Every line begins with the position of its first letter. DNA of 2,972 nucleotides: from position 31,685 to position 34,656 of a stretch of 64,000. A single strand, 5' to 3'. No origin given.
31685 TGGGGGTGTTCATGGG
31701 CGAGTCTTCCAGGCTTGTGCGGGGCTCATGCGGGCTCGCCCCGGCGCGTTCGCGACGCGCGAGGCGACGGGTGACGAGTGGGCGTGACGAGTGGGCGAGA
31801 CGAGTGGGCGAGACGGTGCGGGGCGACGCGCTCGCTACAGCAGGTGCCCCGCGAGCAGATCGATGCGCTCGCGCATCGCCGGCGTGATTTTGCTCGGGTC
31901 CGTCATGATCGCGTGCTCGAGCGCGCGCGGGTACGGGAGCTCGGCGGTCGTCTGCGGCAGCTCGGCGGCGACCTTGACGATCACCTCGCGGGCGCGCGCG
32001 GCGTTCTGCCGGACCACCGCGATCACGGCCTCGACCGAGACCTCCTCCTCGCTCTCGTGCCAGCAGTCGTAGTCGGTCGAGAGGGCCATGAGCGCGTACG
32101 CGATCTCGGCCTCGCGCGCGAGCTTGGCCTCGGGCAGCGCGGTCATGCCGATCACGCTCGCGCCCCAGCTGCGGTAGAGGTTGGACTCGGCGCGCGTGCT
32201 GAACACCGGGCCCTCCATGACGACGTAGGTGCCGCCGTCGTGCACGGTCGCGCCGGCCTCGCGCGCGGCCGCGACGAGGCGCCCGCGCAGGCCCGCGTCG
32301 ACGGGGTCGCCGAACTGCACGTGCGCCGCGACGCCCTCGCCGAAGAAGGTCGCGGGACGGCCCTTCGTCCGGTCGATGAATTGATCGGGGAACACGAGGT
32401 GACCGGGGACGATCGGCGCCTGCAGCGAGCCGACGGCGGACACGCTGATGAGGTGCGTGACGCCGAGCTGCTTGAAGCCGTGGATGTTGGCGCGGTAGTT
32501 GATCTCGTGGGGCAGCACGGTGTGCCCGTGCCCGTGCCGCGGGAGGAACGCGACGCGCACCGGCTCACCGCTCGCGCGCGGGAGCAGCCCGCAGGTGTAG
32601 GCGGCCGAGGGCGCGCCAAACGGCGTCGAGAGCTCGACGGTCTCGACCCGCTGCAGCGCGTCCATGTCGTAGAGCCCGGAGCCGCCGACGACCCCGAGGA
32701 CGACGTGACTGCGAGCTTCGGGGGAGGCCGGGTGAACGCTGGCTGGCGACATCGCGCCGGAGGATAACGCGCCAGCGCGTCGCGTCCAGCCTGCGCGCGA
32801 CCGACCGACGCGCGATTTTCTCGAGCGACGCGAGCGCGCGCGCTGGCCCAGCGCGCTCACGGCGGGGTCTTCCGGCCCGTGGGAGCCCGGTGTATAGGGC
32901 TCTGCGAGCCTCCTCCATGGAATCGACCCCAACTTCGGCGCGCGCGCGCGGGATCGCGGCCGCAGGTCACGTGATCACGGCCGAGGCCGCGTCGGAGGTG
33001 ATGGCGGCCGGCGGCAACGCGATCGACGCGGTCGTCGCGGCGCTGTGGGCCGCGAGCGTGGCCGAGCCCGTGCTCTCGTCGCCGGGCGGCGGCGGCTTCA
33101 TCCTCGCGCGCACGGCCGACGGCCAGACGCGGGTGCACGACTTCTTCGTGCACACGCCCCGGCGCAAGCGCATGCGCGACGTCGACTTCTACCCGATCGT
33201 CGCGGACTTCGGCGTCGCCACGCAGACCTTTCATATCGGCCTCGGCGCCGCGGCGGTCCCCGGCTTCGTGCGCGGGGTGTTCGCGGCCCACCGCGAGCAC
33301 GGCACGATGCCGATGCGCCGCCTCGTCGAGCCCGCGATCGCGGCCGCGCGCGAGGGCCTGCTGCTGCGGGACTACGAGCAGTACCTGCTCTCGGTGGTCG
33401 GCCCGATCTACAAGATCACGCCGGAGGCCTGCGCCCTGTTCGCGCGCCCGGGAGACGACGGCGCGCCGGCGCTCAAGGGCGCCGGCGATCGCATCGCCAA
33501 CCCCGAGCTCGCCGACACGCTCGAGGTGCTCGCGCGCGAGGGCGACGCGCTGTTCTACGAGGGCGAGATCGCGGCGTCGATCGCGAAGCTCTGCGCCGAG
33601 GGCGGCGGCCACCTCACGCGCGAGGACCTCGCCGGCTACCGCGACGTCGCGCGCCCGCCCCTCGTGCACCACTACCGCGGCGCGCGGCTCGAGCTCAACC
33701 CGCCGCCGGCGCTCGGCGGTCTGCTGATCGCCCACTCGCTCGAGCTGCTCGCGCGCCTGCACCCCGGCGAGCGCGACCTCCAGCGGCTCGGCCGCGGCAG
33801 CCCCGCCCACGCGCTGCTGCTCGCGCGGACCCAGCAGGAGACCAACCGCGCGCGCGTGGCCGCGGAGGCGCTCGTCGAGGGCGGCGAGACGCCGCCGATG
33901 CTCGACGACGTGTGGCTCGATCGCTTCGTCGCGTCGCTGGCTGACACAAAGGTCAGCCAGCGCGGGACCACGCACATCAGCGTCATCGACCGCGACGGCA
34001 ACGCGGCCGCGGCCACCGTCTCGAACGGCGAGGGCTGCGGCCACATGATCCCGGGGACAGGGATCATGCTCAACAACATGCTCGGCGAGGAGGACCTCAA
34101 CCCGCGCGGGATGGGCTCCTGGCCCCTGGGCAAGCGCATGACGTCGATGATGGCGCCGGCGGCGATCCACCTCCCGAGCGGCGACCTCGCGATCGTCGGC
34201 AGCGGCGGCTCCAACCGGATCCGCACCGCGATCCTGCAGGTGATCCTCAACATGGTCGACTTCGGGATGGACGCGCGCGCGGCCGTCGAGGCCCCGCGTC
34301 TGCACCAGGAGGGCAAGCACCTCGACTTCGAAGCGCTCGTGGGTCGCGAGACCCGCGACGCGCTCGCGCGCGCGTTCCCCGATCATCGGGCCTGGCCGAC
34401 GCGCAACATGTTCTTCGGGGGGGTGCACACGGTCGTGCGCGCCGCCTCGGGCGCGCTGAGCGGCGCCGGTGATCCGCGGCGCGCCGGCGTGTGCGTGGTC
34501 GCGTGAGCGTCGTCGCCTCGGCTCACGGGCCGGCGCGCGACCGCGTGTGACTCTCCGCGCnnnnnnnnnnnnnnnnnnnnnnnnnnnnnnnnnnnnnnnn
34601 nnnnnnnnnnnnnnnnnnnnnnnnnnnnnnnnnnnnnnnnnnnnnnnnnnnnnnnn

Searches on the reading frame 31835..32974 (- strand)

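Call 54: search_protein_families(library=pfam, proteins=[window:31835-32974:-], max_evalue=0.00001)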
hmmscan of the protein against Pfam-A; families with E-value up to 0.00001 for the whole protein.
window:31835-32974:- (379 aa): 1 family
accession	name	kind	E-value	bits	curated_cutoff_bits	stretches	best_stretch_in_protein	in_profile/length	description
PF01048.26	PNP_UDP_1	-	4.6e-42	144.5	25.1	1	93-335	2-231/233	Phosphorylase superfamily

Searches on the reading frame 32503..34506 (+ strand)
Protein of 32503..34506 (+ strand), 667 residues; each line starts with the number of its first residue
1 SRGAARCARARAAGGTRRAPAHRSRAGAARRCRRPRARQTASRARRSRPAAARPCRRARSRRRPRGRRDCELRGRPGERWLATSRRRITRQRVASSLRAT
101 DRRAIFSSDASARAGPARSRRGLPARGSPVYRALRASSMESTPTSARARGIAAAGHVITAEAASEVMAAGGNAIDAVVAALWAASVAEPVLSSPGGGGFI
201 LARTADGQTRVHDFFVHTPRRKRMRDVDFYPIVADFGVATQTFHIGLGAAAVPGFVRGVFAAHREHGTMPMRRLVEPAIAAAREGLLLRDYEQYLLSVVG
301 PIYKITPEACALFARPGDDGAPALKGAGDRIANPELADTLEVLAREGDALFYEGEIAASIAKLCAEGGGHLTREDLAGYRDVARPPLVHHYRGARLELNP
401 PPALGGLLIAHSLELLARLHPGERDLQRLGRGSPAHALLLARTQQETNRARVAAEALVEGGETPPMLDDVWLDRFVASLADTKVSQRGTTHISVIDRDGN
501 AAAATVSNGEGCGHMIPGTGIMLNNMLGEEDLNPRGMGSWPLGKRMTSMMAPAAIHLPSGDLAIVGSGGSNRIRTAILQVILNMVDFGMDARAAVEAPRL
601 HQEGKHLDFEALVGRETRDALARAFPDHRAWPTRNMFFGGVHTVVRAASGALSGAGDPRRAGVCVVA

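Call 14: search_protein_families(library=pfam, proteins=[window:32503-34506:+], max_evalue=0.001)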
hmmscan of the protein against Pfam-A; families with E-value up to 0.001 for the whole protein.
window:32503-34506:+ (667 aa): 1 family
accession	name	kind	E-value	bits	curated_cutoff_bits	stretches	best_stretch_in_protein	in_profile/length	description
PF01019.26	G_glu_transpept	-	2.7e-92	310.7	27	1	165-662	2-512/512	Gamma-glutamyltranspeptidase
